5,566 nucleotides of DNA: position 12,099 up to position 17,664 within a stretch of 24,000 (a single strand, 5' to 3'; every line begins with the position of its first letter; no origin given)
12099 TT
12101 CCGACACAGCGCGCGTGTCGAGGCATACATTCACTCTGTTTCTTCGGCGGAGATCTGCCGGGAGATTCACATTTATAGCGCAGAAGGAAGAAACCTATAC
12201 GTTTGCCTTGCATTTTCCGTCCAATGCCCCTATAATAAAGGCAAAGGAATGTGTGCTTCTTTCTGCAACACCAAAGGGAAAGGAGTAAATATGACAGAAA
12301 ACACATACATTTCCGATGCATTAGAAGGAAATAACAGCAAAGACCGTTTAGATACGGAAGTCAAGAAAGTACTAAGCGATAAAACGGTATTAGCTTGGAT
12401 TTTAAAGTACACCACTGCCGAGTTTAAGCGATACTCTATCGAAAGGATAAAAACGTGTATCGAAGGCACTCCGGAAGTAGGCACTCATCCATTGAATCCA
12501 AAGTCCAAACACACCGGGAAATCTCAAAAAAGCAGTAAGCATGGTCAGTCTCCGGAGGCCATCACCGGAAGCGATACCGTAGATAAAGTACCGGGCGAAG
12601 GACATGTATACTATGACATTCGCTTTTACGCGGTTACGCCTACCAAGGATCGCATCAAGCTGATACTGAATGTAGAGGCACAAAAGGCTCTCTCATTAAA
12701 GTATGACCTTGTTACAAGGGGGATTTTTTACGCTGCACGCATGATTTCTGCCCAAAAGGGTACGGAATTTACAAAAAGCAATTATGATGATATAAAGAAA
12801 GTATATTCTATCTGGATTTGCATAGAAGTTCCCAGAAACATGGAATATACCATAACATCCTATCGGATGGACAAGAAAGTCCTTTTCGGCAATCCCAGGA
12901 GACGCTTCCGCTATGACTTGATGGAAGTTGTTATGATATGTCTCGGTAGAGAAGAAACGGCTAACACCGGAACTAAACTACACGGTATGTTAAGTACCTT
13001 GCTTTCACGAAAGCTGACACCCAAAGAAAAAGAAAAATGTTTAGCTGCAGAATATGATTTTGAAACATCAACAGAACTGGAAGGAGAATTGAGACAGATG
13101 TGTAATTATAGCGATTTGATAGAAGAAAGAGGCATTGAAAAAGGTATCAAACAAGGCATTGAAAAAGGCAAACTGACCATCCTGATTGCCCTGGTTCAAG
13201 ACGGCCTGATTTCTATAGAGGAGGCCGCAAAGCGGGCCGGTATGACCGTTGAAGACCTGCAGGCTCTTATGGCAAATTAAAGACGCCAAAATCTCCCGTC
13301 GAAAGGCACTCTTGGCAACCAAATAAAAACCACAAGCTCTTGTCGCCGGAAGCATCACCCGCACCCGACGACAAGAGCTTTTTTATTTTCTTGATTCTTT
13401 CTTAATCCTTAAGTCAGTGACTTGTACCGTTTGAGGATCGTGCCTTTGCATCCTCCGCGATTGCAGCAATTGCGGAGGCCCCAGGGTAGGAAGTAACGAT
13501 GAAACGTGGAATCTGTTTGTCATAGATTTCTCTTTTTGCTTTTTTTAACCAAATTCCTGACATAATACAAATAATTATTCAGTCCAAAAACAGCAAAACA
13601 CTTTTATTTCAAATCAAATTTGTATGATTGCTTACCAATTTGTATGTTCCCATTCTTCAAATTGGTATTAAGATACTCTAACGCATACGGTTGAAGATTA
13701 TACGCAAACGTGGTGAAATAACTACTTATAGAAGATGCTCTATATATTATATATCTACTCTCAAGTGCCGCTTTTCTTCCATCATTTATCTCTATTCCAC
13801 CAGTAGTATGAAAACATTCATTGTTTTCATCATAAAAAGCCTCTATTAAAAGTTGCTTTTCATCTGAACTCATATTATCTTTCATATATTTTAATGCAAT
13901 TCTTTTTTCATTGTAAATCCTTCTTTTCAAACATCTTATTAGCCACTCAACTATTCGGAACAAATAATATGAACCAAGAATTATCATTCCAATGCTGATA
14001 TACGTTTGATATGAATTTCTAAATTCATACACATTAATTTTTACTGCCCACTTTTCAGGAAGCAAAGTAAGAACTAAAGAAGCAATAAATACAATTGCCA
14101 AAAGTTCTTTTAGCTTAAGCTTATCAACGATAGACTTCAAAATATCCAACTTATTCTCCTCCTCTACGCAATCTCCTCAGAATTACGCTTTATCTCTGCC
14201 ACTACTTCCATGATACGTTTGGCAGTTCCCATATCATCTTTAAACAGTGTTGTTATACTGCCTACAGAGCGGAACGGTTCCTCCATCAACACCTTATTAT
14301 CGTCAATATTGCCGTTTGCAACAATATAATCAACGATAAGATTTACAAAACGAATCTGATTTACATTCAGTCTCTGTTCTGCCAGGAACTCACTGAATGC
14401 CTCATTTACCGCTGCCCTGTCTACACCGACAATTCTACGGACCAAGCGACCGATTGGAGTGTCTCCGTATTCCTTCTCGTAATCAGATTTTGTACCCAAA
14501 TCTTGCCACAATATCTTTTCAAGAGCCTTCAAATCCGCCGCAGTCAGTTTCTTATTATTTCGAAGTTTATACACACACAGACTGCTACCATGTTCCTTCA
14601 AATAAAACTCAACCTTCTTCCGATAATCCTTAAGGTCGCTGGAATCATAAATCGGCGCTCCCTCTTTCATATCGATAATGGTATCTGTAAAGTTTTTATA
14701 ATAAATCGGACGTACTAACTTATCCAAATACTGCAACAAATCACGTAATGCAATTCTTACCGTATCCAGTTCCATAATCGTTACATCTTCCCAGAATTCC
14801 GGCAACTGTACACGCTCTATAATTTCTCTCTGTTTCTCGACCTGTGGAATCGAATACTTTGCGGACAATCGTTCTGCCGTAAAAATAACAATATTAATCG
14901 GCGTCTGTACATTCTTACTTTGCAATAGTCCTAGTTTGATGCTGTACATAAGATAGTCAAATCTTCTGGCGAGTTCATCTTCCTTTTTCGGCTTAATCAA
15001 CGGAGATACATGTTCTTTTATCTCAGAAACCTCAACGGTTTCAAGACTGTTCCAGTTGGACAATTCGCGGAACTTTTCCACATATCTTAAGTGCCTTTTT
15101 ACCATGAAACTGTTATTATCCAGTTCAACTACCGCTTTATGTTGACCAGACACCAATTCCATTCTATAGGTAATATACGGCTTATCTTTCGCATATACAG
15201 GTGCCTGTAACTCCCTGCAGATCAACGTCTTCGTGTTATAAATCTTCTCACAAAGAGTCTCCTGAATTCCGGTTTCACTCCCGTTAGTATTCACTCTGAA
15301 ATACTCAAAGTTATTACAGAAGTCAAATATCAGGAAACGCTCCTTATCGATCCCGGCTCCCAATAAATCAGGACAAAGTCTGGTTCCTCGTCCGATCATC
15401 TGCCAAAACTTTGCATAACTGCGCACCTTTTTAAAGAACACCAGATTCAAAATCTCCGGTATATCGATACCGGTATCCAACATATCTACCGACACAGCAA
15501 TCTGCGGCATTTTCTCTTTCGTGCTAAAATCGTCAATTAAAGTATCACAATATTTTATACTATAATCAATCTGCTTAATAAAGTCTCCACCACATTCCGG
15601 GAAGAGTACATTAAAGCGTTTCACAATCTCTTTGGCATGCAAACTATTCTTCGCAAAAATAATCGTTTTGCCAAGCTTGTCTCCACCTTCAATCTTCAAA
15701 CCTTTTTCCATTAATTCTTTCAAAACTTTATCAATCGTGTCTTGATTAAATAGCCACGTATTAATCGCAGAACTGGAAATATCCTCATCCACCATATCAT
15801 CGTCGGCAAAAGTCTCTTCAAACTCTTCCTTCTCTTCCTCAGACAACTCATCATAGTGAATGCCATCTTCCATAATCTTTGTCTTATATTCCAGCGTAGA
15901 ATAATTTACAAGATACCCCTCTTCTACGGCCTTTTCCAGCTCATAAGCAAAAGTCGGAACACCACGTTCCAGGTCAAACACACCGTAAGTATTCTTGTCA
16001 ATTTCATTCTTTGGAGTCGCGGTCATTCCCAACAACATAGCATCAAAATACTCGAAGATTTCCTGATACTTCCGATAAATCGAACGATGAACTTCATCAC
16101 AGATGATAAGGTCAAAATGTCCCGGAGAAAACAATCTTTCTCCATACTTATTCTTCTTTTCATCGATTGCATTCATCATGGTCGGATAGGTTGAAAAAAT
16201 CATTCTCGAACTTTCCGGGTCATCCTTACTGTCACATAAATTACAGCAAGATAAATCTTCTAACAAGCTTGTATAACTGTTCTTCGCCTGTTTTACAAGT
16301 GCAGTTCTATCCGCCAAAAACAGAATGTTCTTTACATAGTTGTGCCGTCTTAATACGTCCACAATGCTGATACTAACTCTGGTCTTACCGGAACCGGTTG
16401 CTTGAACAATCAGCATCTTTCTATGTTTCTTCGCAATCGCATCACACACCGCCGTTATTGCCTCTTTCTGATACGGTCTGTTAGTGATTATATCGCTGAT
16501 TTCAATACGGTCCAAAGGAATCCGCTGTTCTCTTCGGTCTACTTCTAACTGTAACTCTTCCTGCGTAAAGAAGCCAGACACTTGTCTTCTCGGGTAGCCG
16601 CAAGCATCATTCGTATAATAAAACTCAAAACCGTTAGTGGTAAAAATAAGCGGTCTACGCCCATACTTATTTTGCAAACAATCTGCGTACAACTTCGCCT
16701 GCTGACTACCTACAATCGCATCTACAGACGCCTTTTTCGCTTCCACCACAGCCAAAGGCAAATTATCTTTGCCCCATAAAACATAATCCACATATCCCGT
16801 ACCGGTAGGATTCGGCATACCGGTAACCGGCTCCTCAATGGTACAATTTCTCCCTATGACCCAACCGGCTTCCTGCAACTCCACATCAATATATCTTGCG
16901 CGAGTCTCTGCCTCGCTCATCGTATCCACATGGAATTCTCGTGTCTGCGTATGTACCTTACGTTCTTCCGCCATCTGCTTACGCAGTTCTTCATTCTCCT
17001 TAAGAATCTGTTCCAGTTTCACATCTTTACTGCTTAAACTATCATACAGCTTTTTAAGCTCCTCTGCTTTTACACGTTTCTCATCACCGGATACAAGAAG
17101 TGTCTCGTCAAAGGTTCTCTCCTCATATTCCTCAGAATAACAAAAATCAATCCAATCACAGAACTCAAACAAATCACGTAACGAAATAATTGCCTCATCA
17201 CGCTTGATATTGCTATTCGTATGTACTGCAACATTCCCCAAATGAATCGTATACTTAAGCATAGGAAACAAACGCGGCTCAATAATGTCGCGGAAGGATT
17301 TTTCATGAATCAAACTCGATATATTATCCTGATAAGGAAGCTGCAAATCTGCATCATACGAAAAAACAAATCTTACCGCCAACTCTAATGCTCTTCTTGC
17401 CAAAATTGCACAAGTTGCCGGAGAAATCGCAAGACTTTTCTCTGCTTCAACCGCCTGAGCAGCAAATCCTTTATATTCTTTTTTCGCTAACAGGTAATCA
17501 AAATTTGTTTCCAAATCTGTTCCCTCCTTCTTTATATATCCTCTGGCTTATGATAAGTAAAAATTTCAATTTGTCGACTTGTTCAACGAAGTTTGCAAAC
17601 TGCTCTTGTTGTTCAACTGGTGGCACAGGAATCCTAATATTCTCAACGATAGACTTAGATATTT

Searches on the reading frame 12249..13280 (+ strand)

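Call 7: search_protein_families(library=pfam, proteins=[window:12249-13280:+])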
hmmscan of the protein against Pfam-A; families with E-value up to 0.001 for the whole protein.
window:12249-13280:+ (343 aa): 1 family
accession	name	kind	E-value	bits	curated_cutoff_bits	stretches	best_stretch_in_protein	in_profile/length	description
PF12784.13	PDDEXK_2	-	0.00053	20.2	27.4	1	133-191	62-115/229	PD-(D/E)XK nuclease family transposase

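Call 60: search_protein_families(library=ncbifam, proteins=[window:12249-13280:+], max_evalue=0.00001)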
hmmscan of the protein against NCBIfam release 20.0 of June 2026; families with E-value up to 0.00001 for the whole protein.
window:12249-13280:+ (343 aa): 1 family
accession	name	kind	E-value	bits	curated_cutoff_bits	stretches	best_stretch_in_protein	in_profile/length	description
TIGR01784.1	T_den_put_tspse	subfamily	3.8e-06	26.9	52.1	1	137-338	64-271/273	Rpn family recombination-promoting nuclease/putative transposase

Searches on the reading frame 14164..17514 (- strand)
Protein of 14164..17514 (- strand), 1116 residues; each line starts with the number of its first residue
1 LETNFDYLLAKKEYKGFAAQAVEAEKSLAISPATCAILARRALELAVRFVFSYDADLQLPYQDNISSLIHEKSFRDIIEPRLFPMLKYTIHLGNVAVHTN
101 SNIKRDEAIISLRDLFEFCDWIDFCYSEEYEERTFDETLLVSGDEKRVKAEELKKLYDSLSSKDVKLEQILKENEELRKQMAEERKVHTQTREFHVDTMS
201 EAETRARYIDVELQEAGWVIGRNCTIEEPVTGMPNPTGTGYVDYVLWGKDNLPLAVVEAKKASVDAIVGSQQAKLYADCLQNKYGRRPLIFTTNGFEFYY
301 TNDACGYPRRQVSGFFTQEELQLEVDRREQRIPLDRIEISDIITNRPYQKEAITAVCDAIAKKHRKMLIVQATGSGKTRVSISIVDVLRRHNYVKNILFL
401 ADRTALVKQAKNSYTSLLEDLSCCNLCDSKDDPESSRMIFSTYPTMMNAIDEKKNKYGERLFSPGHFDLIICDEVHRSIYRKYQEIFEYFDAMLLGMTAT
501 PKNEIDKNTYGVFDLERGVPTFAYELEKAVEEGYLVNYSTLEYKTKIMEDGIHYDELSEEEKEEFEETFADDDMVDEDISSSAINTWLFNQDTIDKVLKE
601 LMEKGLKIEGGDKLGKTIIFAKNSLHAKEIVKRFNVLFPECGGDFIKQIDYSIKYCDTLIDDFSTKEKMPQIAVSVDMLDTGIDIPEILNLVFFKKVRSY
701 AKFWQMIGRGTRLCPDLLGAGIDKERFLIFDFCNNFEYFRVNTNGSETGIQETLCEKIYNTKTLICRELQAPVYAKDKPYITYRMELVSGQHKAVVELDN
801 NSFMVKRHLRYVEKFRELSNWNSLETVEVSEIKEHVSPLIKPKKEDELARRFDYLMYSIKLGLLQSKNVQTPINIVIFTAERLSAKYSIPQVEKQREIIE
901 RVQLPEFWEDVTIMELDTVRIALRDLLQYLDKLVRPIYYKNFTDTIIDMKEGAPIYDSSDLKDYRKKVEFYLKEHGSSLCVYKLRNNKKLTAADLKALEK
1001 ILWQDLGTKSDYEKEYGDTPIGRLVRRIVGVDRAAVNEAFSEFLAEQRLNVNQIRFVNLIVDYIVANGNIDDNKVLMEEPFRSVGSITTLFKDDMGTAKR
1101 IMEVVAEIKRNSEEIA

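Call 7: search_protein_families(library=pfam, proteins=[window:14164-17514:-])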
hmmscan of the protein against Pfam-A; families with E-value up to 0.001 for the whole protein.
window:14164-17514:- (1116 aa): 7 families
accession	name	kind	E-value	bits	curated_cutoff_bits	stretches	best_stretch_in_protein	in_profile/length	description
PF04851.21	ResIII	-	6.2e-42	143.7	22.5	1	344-502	3-163/164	Type III restriction enzyme, res subunit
PF08463.15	EcoEI_R_C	-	1.4e-22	81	24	1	962-1111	1-161/163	EcoEI R protein C-terminal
PF18766.7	SWI2_SNF2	-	1.8e-17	64.2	26.7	1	348-567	1-214/221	SWI2/SNF2 ATPase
PF00270.35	DEAD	-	1e-12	48.5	26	1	346-506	1-165/167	DEAD/DEAH box helicase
PF13643.11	DUF4145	-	2.1e-07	31.3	23.1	1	23-109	2-81/88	Domain of unknown function (DUF4145)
PF00271.37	Helicase_C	-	2.9e-06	27.9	23.5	1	615-712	16-108/110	Helicase conserved C-terminal domain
PF04313.20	HSDR_N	-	4.8e-05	23.7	25.1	0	240-302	126-191/198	Type I restriction enzyme R protein N terminus (HSDR_N)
